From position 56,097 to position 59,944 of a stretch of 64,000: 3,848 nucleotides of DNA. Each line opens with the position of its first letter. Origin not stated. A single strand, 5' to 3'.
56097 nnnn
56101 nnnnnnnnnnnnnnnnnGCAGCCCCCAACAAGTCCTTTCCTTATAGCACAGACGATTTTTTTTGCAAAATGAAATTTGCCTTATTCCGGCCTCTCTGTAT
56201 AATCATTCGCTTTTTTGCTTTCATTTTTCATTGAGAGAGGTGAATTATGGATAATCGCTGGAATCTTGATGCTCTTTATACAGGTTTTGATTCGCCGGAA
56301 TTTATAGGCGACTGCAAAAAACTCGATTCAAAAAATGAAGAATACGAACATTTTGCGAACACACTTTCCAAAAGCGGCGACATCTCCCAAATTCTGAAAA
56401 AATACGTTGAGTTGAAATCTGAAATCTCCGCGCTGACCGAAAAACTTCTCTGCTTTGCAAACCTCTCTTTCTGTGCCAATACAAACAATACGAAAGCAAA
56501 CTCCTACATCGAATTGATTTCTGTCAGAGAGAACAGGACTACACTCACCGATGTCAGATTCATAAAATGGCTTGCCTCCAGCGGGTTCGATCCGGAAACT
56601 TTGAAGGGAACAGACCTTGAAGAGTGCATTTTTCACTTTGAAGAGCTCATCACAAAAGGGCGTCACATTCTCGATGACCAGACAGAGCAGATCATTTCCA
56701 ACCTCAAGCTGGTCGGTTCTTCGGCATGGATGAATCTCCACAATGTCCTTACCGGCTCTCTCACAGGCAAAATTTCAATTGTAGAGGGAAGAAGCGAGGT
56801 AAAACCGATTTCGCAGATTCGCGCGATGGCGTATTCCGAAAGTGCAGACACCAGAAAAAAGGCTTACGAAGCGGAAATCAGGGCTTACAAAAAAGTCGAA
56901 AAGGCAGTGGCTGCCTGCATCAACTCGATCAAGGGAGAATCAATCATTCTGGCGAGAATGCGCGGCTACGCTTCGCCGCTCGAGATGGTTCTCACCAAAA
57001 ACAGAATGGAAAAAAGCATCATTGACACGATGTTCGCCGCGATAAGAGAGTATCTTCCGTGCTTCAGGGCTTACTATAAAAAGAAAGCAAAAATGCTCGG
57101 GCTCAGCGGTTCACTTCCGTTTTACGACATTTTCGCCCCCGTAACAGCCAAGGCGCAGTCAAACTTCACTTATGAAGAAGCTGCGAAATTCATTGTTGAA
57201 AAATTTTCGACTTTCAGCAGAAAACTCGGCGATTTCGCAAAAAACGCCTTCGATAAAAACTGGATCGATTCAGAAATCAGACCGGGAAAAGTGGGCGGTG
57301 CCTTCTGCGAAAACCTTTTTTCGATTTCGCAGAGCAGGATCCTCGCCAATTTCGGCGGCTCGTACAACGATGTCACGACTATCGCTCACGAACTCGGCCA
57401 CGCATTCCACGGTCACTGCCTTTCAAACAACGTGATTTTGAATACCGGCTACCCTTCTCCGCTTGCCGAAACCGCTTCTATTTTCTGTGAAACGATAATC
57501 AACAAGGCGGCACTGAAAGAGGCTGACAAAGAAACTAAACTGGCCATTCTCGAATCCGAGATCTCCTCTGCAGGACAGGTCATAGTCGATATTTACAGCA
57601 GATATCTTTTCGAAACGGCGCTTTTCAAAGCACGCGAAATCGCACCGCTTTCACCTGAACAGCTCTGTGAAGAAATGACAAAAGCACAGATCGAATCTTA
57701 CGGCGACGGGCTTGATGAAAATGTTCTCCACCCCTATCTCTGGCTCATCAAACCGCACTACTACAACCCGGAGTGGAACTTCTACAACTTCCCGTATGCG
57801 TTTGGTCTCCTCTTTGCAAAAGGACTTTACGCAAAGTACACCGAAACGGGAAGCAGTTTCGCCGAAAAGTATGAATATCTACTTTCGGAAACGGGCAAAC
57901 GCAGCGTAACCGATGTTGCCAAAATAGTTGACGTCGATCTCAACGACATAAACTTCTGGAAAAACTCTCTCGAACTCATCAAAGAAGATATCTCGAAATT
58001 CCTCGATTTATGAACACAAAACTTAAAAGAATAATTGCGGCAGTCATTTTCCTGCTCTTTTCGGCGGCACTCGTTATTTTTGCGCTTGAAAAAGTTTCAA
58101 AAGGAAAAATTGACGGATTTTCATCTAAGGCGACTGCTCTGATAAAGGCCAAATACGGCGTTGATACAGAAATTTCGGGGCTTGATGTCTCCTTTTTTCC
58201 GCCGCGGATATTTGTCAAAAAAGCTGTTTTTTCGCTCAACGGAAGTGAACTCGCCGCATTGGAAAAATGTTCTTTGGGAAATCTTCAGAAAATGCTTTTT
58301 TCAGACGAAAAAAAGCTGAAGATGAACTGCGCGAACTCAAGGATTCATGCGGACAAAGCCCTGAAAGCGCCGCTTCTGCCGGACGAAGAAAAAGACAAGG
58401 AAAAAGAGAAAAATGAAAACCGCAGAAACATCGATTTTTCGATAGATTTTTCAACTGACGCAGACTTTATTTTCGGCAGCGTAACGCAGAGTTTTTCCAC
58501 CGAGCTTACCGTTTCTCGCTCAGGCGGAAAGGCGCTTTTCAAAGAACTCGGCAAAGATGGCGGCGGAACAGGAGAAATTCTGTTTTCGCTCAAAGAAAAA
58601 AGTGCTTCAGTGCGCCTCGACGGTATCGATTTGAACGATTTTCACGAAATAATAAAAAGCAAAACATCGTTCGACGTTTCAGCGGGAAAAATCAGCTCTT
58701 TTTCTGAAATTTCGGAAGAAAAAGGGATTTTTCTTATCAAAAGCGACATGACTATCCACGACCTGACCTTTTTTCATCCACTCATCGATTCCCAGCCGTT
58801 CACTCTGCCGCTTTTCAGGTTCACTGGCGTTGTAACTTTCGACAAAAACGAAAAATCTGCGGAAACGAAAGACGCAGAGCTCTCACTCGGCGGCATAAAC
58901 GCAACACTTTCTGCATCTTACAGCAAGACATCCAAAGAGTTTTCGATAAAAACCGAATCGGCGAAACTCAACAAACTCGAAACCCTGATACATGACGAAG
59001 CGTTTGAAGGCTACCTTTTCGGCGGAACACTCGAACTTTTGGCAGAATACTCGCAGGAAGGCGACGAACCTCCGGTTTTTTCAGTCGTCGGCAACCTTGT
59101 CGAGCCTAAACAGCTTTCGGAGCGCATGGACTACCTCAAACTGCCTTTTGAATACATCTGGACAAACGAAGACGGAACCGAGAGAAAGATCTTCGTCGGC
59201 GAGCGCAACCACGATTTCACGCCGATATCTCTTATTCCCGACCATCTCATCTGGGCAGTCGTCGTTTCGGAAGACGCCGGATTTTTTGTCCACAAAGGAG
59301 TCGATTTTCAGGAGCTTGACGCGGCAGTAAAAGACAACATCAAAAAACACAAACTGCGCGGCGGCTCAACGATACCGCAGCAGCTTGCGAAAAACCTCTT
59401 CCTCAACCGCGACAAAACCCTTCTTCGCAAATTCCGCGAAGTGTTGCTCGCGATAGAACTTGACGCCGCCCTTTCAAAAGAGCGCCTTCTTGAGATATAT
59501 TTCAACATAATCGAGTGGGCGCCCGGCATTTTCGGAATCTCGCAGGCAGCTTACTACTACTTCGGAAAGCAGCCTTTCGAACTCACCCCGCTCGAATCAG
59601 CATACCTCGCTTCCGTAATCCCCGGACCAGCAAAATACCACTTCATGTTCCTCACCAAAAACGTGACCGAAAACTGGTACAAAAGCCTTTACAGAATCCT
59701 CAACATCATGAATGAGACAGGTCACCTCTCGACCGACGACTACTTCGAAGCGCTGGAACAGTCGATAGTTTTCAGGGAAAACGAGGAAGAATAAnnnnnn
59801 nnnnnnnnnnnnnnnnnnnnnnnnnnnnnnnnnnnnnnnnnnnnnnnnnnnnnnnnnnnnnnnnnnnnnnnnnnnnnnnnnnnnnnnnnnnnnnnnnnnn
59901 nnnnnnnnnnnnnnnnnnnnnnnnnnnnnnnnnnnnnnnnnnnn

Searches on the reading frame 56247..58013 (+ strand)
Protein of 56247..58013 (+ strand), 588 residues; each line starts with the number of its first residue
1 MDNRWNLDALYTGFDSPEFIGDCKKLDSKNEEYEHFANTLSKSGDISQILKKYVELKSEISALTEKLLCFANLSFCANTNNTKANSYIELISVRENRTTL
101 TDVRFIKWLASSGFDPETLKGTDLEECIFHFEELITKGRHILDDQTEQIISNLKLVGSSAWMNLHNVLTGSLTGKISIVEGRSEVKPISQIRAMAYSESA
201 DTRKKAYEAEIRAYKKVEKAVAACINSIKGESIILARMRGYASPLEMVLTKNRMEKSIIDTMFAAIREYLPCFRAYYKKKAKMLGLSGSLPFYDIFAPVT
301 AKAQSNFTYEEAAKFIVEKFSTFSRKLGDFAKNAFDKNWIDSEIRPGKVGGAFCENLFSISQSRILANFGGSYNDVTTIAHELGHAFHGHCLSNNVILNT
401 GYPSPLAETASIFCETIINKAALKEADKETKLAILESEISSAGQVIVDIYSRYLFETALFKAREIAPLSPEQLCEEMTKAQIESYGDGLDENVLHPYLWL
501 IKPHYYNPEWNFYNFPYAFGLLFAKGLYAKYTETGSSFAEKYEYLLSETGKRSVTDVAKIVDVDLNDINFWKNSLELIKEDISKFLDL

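Call 26: search_protein_families(library=pfam, proteins=[window:56247-58013:+], max_evalue=0.001)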
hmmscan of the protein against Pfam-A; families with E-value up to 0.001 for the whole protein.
window:56247-58013:+ (588 aa): 2 families
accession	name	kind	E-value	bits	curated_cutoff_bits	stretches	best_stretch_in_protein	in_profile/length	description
PF01432.26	Peptidase_M3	-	9.2e-36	124.6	27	1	194-574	2-454/457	Peptidase family M3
PF08439.15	Peptidase_M3_N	-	2e-06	28.3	25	1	122-172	18-68/70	Oligopeptidase F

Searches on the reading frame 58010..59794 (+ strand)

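Call 26: search_protein_families(library=pfam, proteins=[window:58010-59794:+], max_evalue=0.001)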
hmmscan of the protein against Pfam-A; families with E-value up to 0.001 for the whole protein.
window:58010-59794:+ (594 aa): 1 family
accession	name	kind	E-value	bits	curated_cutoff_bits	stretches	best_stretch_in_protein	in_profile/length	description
PF00912.28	Transgly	-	9.3e-47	159.2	27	1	398-555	11-169/178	Transglycosylase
